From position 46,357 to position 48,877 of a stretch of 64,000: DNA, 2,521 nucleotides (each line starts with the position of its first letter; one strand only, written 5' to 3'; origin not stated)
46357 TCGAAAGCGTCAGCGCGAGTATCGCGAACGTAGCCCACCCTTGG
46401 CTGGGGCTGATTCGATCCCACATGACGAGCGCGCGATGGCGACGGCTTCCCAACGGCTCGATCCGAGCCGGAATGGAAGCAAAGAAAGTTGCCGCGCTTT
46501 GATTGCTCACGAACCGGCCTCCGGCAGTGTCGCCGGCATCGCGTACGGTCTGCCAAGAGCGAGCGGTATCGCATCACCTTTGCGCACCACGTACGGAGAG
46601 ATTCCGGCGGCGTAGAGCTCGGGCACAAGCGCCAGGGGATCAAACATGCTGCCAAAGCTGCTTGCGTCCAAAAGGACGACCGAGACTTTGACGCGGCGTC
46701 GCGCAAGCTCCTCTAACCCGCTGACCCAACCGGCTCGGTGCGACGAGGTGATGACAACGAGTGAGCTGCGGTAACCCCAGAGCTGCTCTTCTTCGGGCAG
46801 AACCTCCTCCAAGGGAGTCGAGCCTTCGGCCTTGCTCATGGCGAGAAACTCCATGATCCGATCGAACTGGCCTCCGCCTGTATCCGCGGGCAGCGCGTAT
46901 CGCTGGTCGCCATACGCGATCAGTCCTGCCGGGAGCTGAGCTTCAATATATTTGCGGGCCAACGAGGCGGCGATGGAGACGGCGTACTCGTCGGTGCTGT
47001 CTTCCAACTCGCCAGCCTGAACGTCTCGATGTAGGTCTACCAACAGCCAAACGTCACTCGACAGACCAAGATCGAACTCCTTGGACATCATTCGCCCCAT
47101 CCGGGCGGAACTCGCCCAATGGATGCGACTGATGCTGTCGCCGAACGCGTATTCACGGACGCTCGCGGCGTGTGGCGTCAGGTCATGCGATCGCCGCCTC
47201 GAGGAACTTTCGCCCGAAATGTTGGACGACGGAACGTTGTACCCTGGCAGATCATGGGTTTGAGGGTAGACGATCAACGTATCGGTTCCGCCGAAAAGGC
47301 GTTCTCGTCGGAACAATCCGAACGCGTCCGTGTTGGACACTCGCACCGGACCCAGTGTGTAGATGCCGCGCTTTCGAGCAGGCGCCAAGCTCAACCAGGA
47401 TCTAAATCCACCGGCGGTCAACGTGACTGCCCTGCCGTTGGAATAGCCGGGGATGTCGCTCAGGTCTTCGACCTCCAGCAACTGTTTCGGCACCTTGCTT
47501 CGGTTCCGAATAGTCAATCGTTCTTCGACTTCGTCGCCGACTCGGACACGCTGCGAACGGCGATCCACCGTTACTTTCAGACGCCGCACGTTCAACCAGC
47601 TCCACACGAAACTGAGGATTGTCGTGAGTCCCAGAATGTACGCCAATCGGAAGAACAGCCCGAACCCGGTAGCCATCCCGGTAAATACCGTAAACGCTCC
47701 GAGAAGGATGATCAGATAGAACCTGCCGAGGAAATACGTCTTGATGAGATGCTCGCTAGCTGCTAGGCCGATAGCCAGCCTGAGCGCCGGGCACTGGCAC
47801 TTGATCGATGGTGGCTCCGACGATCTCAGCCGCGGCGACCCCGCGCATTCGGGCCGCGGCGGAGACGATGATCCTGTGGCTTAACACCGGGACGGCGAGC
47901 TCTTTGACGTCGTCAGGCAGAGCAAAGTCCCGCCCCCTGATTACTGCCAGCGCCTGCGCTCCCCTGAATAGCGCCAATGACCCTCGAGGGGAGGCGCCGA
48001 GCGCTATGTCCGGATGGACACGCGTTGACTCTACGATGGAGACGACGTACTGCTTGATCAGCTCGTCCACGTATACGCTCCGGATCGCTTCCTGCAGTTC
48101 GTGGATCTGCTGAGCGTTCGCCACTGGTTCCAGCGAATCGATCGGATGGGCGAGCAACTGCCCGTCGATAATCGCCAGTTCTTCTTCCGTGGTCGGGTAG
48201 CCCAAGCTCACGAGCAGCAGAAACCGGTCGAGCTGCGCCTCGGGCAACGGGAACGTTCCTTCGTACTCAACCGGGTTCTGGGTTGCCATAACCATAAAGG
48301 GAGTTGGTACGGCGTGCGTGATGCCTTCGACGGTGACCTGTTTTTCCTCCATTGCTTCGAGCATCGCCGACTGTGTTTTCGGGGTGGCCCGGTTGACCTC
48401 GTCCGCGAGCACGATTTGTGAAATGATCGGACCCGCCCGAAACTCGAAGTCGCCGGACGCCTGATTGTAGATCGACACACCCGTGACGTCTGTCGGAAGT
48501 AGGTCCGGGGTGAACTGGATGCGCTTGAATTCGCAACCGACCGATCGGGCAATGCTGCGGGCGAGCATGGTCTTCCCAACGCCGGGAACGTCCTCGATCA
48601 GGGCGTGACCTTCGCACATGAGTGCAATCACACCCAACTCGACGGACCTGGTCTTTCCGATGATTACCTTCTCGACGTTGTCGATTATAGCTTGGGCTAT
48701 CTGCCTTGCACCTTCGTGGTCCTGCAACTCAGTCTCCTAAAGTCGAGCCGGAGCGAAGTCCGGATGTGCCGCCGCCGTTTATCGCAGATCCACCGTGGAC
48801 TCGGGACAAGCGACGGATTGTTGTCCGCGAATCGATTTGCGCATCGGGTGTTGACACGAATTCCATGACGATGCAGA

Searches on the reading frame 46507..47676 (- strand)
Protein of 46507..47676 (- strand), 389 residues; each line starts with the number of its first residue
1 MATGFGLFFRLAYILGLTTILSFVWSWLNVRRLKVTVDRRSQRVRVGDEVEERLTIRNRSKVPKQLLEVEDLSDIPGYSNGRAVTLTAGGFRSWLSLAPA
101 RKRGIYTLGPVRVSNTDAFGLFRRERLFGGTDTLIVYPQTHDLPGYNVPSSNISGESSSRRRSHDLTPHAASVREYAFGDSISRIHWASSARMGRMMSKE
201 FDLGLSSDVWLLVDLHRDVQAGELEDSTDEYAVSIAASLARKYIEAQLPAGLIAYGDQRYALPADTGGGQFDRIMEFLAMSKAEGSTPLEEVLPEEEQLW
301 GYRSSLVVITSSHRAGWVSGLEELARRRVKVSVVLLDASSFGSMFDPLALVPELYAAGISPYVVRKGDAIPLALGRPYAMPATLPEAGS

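Call 11: search_protein_families(library=pfam, proteins=[window:46507-47676:-], max_evalue=0.001)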
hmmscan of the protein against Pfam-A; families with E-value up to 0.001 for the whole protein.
window:46507-47676:- (389 aa): 1 family
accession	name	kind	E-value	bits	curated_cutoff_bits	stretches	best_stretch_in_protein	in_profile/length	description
PF01882.25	DUF58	-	4.6e-18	65.7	23.4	1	172-337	1-170/216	Protein of unknown function DUF58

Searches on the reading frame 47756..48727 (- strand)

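Call 11: search_protein_families(library=pfam, proteins=[window:47756-48727:-], max_evalue=0.001)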
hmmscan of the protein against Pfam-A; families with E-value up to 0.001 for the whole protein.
window:47756-48727:- (323 aa): 8 families
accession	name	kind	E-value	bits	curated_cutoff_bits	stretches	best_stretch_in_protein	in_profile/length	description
PF07726.17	AAA_3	-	1.5e-64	216.2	27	1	41-171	1-131/131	ATPase family associated with various cellular activities (AAA)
PF17863.7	AAA_lid_2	-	4e-24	84.6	22.7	1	234-303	2-71/74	AAA lid domain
PF07728.20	AAA_5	-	3e-14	53.7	22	1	48-169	8-139/139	AAA domain (dynein-related subfamily)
PF20030.5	bpMoxR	-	1.7e-07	31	27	1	13-182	5-173/205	MoxR domain in the MoxR-vWA-beta-propeller ternary systems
PF00004.35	AAA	-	1.5e-06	29.1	21.2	1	48-152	7-111/131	ATPase family associated with various cellular activities (AAA)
PF00493.29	MCM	-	6e-06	26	23.3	1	40-154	58-175/224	MCM P-loop domain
PF01078.27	Mg_chelatase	-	0.00067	19.6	20.3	0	22-60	5-43/207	Magnesium chelatase, subunit ChlI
PF05496.18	RuvB_N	-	0.00077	19.7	27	0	40-132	34-114/159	Holliday junction DNA helicase RuvB P-loop domain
